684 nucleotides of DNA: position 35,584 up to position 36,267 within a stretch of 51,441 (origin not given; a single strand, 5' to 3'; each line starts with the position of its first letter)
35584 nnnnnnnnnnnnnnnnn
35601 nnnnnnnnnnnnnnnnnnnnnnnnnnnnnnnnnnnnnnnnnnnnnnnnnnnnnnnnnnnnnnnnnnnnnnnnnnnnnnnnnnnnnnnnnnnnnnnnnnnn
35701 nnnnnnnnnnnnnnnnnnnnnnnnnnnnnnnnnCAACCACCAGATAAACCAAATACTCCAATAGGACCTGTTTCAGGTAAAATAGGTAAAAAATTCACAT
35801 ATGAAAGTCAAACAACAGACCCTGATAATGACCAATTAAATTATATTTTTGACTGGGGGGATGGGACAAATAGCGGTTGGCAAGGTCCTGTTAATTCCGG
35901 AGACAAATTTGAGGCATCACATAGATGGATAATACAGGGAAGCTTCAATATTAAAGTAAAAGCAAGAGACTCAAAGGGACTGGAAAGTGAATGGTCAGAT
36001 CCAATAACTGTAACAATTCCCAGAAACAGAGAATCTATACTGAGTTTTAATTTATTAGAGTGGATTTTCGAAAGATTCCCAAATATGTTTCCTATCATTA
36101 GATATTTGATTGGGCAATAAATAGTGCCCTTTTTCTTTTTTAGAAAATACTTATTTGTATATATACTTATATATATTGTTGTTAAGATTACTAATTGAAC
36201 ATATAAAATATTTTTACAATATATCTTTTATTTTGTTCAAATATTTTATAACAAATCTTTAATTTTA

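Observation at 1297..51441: Fourteen unrelated secreted proteins share a C-terminal cassette: PKD-like module, P-R-x-[RK] junction and a terminal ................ tail (candidate sorting/anchoring/processing signal)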

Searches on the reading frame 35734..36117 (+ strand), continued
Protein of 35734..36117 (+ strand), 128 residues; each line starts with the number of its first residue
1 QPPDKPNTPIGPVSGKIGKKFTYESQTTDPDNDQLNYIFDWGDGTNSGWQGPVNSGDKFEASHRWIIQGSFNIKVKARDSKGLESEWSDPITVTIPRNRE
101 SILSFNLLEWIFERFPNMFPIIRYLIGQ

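Call 67: find_homologous_proteins(query=A8, max_evalue=1e-10)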
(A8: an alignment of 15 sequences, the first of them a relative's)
Query A8 (15 sequences) (209 aa, profile of the alignment): 863 proteins with E <= 1e-10 among 4419 candidates; the best 120 are listed.
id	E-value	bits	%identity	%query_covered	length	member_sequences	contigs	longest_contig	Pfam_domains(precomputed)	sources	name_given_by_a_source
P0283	3.7e-112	389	41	69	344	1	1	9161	PF00801.27,PF18911.7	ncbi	-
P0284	6.2e-109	378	49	46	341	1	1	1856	PF07495.20,PF00801.27,PF18911.7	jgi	jgi:hypothetical protein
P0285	1.5e-94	332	42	58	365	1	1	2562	PF00801.27,PF18911.7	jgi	jgi:hypothetical protein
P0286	2.9e-82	292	49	63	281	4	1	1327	PF00801.27,PF18911.7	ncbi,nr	ncbi:MAG: PKD domain-containing protein, partial [Thermoplasmatales archaeon]|nr:PKD domain-containi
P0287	2.2e-81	289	32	69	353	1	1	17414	PF00801.27,PF18911.7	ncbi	-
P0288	6.6e-81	287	51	61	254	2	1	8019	PF00801.27,PF18911.7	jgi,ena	-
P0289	8.7e-80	284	43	56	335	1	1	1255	PF00801.27,PF18911.7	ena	-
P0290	2.4e-78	279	46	61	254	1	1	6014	PF00801.27,PF18911.7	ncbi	ncbi:MAG: PKD domain-containing protein, partial [Thermoplasmatota archaeon]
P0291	1.5e-77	276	40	63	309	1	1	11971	PF07495.20,PF00801.27,PF18981.7,PF25788.3,PF18911.7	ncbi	-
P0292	3.6e-77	275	50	52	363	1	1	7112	PF07495.20,PF00801.27,PF18911.7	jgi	-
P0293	4.2e-77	275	50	63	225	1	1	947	PF00801.27,PF18911.7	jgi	jgi:hypothetical protein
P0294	8.9e-77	274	42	60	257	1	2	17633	PF00801.27,PF18911.7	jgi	-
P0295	1.7e-76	273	49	56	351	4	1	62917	PF07495.20,PF00801.27,PF18911.7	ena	-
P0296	2.8e-75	269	45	61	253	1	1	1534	PF00801.27,PF18911.7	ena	-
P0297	3.0e-74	266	53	49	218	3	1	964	PF07495.20,PF00801.27,PF18911.7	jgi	jgi:hypothetical protein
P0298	5.1e-74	265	41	58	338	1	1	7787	PF00801.27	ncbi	-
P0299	7.3e-73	261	42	59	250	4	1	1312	PF00801.27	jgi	jgi:hypothetical protein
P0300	8.3e-73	261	39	64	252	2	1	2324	PF00801.27,PF18911.7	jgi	-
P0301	1.1e-72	261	45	61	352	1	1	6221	PF00801.27,PF18911.7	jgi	jgi:hypothetical protein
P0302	2.5e-72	259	44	63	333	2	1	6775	PF00801.27,PF18911.7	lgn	-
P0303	7.8e-72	258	46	53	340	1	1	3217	PF07495.20,PF00801.27,PF18911.7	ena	-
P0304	1.0e-71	257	39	88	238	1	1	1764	PF07495.20,PF00801.27,PF18911.7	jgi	-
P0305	1.5e-71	257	44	62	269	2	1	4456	PF00801.27,PF18911.7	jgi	jgi:PKD domain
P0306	1.9e-71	257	41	60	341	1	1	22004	PF07495.20,PF00801.27,PF18911.7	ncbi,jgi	ncbi:MAG: PKD domain-containing protein [Thermoplasmatota archaeon]|jgi:hypothetical protein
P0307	2.8e-71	256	43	58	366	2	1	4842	PF07495.20,PF00801.27,PF18911.7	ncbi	-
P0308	3.1e-71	256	43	58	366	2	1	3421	PF07495.20,PF00801.27,PF18911.7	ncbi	-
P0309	7.6e-71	255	45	56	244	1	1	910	PF00801.27,PF18911.7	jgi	jgi:hypothetical protein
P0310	9.2e-71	254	45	59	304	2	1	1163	PF00801.27,PF04389.23,PF18911.7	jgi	jgi:hypothetical protein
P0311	1.5e-70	254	44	56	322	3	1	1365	PF00801.27,PF04389.23,PF18911.7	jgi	jgi:hypothetical protein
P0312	1.7e-70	253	44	47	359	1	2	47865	PF00801.27,PF18911.7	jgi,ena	-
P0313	1.7e-70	253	37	65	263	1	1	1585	PF00801.27,PF18911.7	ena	-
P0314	2.4e-70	253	50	54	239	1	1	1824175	PF00801.27,PF18911.7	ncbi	ncbi:MAG: hypothetical protein JSU91_03100, partial [Thermoplasmatales archaeon]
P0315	8.7e-70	251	44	64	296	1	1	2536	PF00801.27,PF18911.7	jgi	-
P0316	9.0e-70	251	38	57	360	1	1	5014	PF00801.27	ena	-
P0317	1.3e-69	251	52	47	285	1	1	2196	PF00801.27,PF18911.7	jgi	jgi:hypothetical protein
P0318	2.4e-69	250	47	57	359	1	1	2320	PF00801.27,PF18911.7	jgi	-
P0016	8.7e-69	248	51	42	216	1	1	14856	PF00801.27,PF18911.7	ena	-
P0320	2.9e-68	246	37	57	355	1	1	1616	PF07495.20,PF00801.27,PF18911.7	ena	-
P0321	3.8e-68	246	41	58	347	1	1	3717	PF00801.27,PF18911.7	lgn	-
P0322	4.2e-68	246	44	57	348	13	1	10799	PF00801.27,PF18911.7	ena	-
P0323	7.3e-68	245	43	55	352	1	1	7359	PF07495.20,PF00801.27,PF18911.7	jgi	-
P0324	1.0e-67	244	47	56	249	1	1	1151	PF00801.27,PF18911.7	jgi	jgi:hypothetical protein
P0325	1.5e-67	244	46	55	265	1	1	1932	PF00801.27,PF18911.7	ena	-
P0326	2.1e-67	243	45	64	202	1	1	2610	PF07495.20,PF00801.27,PF18911.7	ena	-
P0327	2.4e-67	243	51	50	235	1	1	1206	PF00801.27,PF18911.7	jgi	jgi:hypothetical protein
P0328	1.3e-66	241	48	54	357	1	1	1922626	PF07495.20,PF00801.27,PF18911.7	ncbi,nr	ncbi:MAG: hypothetical protein JSW60_00905 [Thermoplasmatales archaeon]|nr:MAG: hypothetical protein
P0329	2.4e-66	240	42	60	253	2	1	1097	PF00801.27,PF18911.7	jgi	jgi:hypothetical protein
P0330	2.8e-66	240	33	58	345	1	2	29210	PF00801.27,PF18911.7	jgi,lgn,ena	-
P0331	3.3e-66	240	40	57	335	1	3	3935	PF07495.20,PF00801.27,PF18911.7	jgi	jgi:hypothetical protein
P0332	3.5e-66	239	34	64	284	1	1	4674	PF00801.27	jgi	jgi:hypothetical protein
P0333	3.5e-66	239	49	59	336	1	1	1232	PF00801.27,PF04389.23,PF18911.7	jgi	jgi:hypothetical protein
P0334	1.2e-65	238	48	56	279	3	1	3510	PF00801.27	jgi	-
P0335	1.4e-65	237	36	60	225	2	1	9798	PF00801.27,PF18911.7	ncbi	ncbi:MAG: PKD domain-containing protein, partial [Thermoplasmatota archaeon]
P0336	1.5e-65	237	49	34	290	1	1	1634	PF00801.27,PF18911.7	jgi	jgi:plastocyanin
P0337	1.6e-65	237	42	55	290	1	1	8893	PF00801.27,PF18911.7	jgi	-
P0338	2.8e-65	237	37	47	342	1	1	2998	PF07495.20,PF00801.27,PF18911.7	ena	-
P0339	3.2e-65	236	51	47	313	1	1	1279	PF00801.27,PF18911.7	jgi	jgi:hypothetical protein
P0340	7.2e-65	235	37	67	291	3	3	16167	PF00801.27,PF18911.7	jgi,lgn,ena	-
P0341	7.7e-65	235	48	52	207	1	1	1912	PF00801.27,PF18911.7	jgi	jgi:hypothetical protein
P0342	9.4e-65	235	40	41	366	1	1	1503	PF00801.27,PF18981.7,PF25942.1,PF25788.3,PF05345.19,PF19077.7,PF18911.7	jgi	jgi:hypothetical protein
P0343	1.9e-64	234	38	80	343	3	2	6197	PF00801.27,PF18911.7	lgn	-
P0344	2.3e-64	234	46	64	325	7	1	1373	PF00801.27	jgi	jgi:hypothetical protein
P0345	2.9e-64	233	44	47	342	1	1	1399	PF00801.27,PF18911.7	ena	-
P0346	3.3e-64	233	41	58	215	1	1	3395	PF07495.20,PF00801.27,PF18911.7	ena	-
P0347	5.0e-64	232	47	47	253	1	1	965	PF00801.27,PF18911.7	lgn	-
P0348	6.5e-64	232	44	56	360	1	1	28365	PF00801.27,PF18911.7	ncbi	-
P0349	6.8e-64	232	46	54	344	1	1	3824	PF07495.20,PF00801.27,PF18911.7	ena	-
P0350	7.5e-64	232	53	50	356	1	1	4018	PF00801.27,PF18911.7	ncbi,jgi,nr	ncbi:MAG TPA: PKD domain-containing protein [Thermoplasmatales archaeon]|nr:PKD domain-containing pr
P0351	8.6e-64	232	42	56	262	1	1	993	PF00801.27,PF18911.7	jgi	-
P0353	3.3e-63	230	43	53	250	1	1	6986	PF07495.20,PF00801.27,PF18911.7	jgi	-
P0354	3.6e-63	230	44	54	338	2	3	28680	PF07495.20,PF00801.27,PF18911.7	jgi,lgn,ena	-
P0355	5.2e-63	229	33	68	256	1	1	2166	PF00801.27,PF18911.7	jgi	-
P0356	8.0e-63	229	35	58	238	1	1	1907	PF00801.27,PF18911.7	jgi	-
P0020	8.6e-62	225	55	47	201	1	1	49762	PF00801.27,PF18911.7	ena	-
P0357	9.9e-62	225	34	68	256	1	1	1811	PF00801.27,PF18911.7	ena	-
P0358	1.2e-61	225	39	60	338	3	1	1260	PF00801.27,PF01364.25,PF18911.7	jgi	-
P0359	1.7e-61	224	48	46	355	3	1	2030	PF00801.27,PF18911.7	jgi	jgi:hypothetical protein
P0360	4.4e-61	223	40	48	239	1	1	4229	PF00801.27,PF18911.7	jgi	jgi:hypothetical protein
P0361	7.5e-61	222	39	60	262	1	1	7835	PF00801.27,PF18911.7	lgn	-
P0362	1.3e-60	221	43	67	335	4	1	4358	PF07495.20,PF00801.27,PF18911.7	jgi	jgi:hypothetical protein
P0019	1.5e-60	221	50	49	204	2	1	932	PF00801.27,PF18911.7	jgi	jgi:hypothetical protein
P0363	2.1e-60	221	34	59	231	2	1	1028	PF00801.27,PF18911.7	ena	-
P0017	2.2e-60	221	40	57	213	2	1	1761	PF00801.27,PF18911.7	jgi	jgi:hypothetical protein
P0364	5.3e-60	219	42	55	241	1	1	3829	PF00801.27,PF18911.7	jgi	jgi:hypothetical protein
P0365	6.2e-60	219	39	63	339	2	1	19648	PF00801.27,PF18911.7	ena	-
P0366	9.0e-60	219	39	68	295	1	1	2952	PF00801.27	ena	-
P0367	1.2e-59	218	44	55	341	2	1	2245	PF00801.27,PF18911.7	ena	-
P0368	1.6e-59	218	38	52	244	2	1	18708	PF00801.27,PF18911.7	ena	-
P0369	1.7e-59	218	43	57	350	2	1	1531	PF00801.27,PF18911.7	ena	-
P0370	2.5e-59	217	45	51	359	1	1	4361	PF00801.27,PF18911.7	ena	-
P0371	3.2e-59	217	43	57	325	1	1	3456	PF00801.27,PF18911.7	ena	-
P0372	1.5e-58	215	38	55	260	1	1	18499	PF07495.20,PF00801.27,PF18911.7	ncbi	ncbi:hypothetical protein ACFL1L_00870 [Thermoplasmatota archaeon]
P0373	1.6e-58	215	37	58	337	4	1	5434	PF00801.27,PF18911.7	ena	-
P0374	1.7e-58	214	38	55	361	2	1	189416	PF00801.27,PF18911.7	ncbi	-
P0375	2.8e-58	214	45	75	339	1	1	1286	PF13229.13,PF00801.27,PF05048.20,PF18911.7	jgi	jgi:parallel beta-helix repeat protein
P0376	4.1e-58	213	42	79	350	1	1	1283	PF00801.27,PF18911.7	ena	-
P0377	4.4e-58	213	43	56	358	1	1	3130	PF00801.27,PF18911.7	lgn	-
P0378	1.4e-57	211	41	46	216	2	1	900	PF07495.20,PF00801.27,PF18911.7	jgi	-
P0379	1.9e-57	211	38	57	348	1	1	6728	PF00801.27,PF18911.7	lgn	-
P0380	3.5e-57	210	51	56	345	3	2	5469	PF00801.27,PF17957.8,PF18911.7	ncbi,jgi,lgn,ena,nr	ncbi:MAG: hypothetical protein DRN12_07465 [Thermoplasmata archaeon]|nr:MAG: hypothetical protein DR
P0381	7.1e-57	209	39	56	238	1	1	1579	PF00801.27,PF18911.7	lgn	-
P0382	1.1e-56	209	40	66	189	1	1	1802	PF00801.27,PF18911.7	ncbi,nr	ncbi:MAG: hypothetical protein NTX92_03220, partial [Euryarchaeota archaeon]|nr:hypothetical protein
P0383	8.0e-56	206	40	59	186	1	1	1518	PF00801.27,PF18911.7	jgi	jgi:hypothetical protein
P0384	2.0e-55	205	44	56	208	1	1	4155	PF00801.27,PF18911.7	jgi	jgi:hypothetical protein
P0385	7.2e-55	203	38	35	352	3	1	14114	PF00801.27,PF18911.7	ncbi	-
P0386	7.3e-55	203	40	35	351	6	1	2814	PF00801.27,PF18911.7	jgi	jgi:hypothetical protein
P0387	7.6e-55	203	44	45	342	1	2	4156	PF00801.27,PF13620.13,PF18911.7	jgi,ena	-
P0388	4.6e-54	200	43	54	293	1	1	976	PF00801.27,PF18911.7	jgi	jgi:hypothetical protein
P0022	4.6e-54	200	41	61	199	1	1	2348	PF00801.27,PF18911.7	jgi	jgi:hypothetical protein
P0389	5.4e-54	200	35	46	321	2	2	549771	PF00801.27,PF18911.7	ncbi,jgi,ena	-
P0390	6.4e-54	200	38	63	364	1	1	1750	PF00801.27,PF18911.7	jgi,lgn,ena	-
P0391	1.6e-53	198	45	54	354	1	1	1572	PF00801.27,PF01364.25,PF18911.7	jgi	-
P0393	7.8e-53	196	50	44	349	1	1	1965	PF00801.27,PF18911.7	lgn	-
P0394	1.4e-52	195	38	56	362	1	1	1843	PF00801.27,PF18911.7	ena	-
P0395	7.7e-52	193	52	78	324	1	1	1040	PF13229.13,PF05048.20,PF18911.7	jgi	jgi:parallel beta-helix repeat protein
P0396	8.8e-52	193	34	59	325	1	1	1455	PF00801.27,PF18911.7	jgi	jgi:hypothetical protein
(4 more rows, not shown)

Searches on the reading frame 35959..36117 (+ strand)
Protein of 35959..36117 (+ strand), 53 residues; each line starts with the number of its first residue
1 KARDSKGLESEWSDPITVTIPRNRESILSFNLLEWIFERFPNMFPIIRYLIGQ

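Call 19: find_related_loci(query=A3, collection=genome_contigs, flank=3000)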
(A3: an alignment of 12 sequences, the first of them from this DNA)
Query A3 (53 aa) in genome_contigs; peptide patterns used: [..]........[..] (x = any residue, [..] = any of these).
157 stretches matched a pattern; 141 encode a relative of the query (tblastn E <= 1e-3); the best 80 are kept; 80 distinct loci.
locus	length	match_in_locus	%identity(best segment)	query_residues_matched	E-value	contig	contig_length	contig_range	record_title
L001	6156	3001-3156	56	1-52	5e-20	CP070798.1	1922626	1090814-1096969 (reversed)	MAG: Thermoplasmatales archaeon isolate bin14 chromosome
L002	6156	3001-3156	56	1-52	2e-19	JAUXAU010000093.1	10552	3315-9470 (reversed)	MAG: Thermoplasmatota archaeon isolate CSMAG_2770 CSMAG_2770_k141_1045097_length_10552_cov_21.9112, whole genome shotgun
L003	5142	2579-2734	56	1-52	4e-19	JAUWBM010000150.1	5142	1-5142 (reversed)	MAG: Thermoplasmatota archaeon isolate CSMAG_1320 CSMAG_1320_k141_1424515_length_5142_cov_12.8944, whole genome shotgun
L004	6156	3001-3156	50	1-52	4e-19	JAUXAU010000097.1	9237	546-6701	MAG: Thermoplasmatota archaeon isolate CSMAG_2770 CSMAG_2770_k141_766743_length_9237_cov_19.9081, whole genome shotgun s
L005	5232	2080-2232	57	1-51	3e-18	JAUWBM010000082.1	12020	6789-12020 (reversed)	MAG: Thermoplasmatota archaeon isolate CSMAG_1320 CSMAG_1320_k141_1074341_length_12020_cov_16.6396, whole genome shotgun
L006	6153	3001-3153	57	2-52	3e-18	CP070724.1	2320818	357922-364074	MAG: Thermoplasmatales archaeon isolate bin45 chromosome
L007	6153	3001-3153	58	1-52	6e-18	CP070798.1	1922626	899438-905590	MAG: Thermoplasmatales archaeon isolate bin14 chromosome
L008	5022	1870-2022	57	1-51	1e-18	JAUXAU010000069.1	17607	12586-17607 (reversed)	MAG: Thermoplasmatota archaeon isolate CSMAG_2770 CSMAG_2770_k141_56349_length_17607_cov_17.0567, whole genome shotgun s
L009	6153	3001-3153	53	1-51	1e-17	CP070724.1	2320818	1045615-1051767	MAG: Thermoplasmatales archaeon isolate bin45 chromosome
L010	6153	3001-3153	54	1-52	4e-17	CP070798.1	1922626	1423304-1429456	MAG: Thermoplasmatales archaeon isolate bin14 chromosome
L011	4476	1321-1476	50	1-52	8e-17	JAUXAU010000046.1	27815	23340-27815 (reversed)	MAG: Thermoplasmatota archaeon isolate CSMAG_2770 CSMAG_2770_k141_170098_length_27815_cov_25.9016, whole genome shotgun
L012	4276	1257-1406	56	1-52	2e-16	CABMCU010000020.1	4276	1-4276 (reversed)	uncultured archaeon isolate LFW-68_2 genome assembly, contig: LFW682_116, whole genome shotgun sequence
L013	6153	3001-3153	55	2-52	6e-16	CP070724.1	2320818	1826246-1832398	MAG: Thermoplasmatales archaeon isolate bin45 chromosome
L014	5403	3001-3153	52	1-52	5e-16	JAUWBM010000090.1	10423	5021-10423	MAG: Thermoplasmatota archaeon isolate CSMAG_1320 CSMAG_1320_k141_1235720_length_10423_cov_15.9358, whole genome shotgun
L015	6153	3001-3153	54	1-52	4e-15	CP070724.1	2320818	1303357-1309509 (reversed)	MAG: Thermoplasmatales archaeon isolate bin45 chromosome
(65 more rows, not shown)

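Call 41: search_protein_families(library=pfam, alignment_id=A6, max_evalue=0.00001)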
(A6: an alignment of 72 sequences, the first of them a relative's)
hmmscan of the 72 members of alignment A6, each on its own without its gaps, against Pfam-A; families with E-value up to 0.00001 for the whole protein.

A. member 1, L018:2701-3156:+ (152 aa): 0 families

B. families by the number of members that match (of 72 scanned): 43 families (the first 25 are shown)
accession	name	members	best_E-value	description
PF18911.6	PKD_4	28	6.4e-46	PKD domain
PF00801.26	PKD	21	5.3e-31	PKD domain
PF13360.13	PQQ_2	14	6.7e-64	Outer membrane protein assembly factor BamB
PF13570.13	Beta-prop_ACSF4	13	1.5e-72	Beta-alanine-activating enzyme, beta-propeller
PF01364.23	Peptidase_C25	8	9.4e-58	Peptidase family C25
PF25292.1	Beta-prop_CGLA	6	1.4e-12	Lambda-carrageenase beta-propeller domain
PF08126.16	Propeptide_C25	6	3e-11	Propeptide_C25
PF05048.19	NosD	5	1.3e-48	Periplasmic copper-binding protein (NosD)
PF13229.12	Beta_helix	5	1.3e-29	Right handed beta helix region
PF25788.1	Ig_Rha78A_N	4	7.6e-11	Rha78A-like, N-terminal immunoglobulin domain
PF01011.28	PQQ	2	3.5e-29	Glucose/ethanol/alcohol dehydrogenase, beta-propeller domain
PF13620.12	CarboxypepD_reg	2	3.9e-18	Carboxypeptidase regulatory-like domain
PF00246.29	Peptidase_M14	2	8.3e-13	Zinc carboxypeptidase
PF13205.12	Big_5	2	1.1e-12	Bacterial Ig-like domain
PF13715.12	CarbopepD_reg_2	2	2.9e-12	CarboxypepD_reg-like domain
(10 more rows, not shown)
